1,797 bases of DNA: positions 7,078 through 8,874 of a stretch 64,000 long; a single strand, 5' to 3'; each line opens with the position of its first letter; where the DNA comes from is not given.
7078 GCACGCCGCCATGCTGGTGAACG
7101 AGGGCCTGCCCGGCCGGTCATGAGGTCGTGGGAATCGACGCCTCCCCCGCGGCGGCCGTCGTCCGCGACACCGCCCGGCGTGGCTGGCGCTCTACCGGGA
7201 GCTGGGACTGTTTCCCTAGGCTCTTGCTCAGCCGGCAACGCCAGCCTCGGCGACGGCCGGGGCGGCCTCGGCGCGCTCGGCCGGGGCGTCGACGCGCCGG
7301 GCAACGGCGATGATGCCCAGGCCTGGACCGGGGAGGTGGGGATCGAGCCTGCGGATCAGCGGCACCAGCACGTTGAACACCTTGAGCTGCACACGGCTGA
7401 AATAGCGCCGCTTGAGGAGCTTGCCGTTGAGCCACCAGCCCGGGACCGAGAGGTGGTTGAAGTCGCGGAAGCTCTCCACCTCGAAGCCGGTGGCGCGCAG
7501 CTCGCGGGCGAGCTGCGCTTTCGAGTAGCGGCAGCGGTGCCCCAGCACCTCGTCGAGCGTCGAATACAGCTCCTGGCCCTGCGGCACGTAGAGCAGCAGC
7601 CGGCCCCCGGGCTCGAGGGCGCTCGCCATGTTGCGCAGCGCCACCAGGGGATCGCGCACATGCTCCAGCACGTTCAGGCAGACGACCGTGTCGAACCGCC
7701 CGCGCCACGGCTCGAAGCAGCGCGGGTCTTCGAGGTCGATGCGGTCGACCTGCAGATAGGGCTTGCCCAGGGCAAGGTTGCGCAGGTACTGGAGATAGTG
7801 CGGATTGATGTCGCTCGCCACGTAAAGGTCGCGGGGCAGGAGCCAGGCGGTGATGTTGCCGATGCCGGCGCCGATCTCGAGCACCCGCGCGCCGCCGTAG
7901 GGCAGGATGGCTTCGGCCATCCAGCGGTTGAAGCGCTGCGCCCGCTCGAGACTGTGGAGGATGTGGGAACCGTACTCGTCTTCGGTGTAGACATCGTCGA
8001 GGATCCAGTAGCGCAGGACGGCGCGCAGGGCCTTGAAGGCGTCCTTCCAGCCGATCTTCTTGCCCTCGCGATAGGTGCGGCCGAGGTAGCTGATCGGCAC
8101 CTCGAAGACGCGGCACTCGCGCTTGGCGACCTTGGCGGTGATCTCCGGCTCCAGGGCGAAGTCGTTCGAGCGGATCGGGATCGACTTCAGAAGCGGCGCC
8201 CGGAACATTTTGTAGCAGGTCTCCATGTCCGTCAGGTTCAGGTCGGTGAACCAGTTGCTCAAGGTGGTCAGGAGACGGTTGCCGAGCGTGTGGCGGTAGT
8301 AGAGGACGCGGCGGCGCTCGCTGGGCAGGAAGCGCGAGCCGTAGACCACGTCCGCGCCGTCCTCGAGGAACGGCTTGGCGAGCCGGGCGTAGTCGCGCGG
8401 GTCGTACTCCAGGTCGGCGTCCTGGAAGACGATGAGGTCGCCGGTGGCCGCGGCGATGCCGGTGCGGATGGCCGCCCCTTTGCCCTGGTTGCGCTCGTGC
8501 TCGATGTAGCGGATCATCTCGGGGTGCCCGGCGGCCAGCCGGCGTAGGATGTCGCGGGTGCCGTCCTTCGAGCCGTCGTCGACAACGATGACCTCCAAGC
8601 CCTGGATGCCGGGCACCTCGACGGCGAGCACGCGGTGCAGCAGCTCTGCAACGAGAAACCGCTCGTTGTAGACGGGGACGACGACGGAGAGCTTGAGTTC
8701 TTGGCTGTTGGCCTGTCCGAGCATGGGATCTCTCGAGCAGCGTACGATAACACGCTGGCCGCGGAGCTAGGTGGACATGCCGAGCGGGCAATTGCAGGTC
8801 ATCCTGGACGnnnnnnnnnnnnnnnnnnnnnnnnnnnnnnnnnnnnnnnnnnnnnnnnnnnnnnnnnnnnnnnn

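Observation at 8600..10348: Duplicated GT2 leader and 5' coding segment grafted onto a membrane glycosyltransferase gene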

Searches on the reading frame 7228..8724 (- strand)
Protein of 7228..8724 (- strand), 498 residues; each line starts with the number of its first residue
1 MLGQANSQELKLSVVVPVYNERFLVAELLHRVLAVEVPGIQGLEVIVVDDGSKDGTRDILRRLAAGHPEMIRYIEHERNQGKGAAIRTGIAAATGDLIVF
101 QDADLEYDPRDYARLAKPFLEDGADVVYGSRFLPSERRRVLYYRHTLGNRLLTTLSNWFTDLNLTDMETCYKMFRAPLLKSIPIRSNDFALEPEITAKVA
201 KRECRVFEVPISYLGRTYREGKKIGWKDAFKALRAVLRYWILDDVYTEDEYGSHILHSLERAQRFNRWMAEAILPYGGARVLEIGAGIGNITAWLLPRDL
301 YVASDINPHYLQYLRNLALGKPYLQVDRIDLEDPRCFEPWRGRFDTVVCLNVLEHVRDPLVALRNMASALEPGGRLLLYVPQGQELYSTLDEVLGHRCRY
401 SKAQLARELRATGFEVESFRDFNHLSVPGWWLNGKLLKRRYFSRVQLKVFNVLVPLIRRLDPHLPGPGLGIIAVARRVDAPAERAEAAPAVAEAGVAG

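Call 7: search_protein_families(library=pfam, proteins=[window:7228-8724:-], max_evalue=0.01)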
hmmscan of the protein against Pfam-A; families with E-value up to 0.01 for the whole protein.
window:7228-8724:- (498 aa): 11 families
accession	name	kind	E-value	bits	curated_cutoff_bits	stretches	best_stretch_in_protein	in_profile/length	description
PF00535.33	Glycos_transf_2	-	4.2e-38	131.3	23.3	1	13-180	1-165/168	Glycosyl transferase family 2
PF13489.12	Methyltransf_23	-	1e-18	68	27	1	277-418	22-163/164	Methyltransferase domain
PF08242.18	Methyltransf_12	-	2.5e-16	60.6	30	1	282-376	1-98/98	Methyltransferase domain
PF13641.12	Glyco_tranf_2_3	-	6.9e-13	49.6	27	1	12-152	3-132/230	Glycosyltransferase like family 2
PF08241.18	Methyltransf_11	-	1.2e-11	45.6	21.2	1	282-377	1-94/95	Methyltransferase domain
PF13649.12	Methyltransf_25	-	2.4e-10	41.4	27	1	281-374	1-97/97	Methyltransferase domain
PF13847.12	Methyltransf_31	-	6.5e-07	29.6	27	1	278-382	4-113/145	Methyltransferase domain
PF10111.15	Glyco_tranf_2_2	-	7.3e-05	22.8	27.3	1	13-112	1-99/276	Glycosyltransferase like family 2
PF05219.18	DREV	-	0.00015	21.4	26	1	250-378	66-186/265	DREV methyltransferase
PF08003.17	Methyltransf_9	-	0.00075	19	23.8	1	270-378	108-217/315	Protein of unknown function (DUF1698)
PF13704.12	Glyco_tranf_2_4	-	0.0025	18.7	27.5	1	44-104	21-81/98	Glycosyl transferase family 2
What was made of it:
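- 7228..8724 (-): Intact bifunctional GT2 glycosyltransferase / class I methyltransferase gene (498 aa), which carries repeat copy A at its 5' end. Pfam PF00535 at residues 13-180 (E 4e-38) and Methyltransf_23 at 277-418 (call 7).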
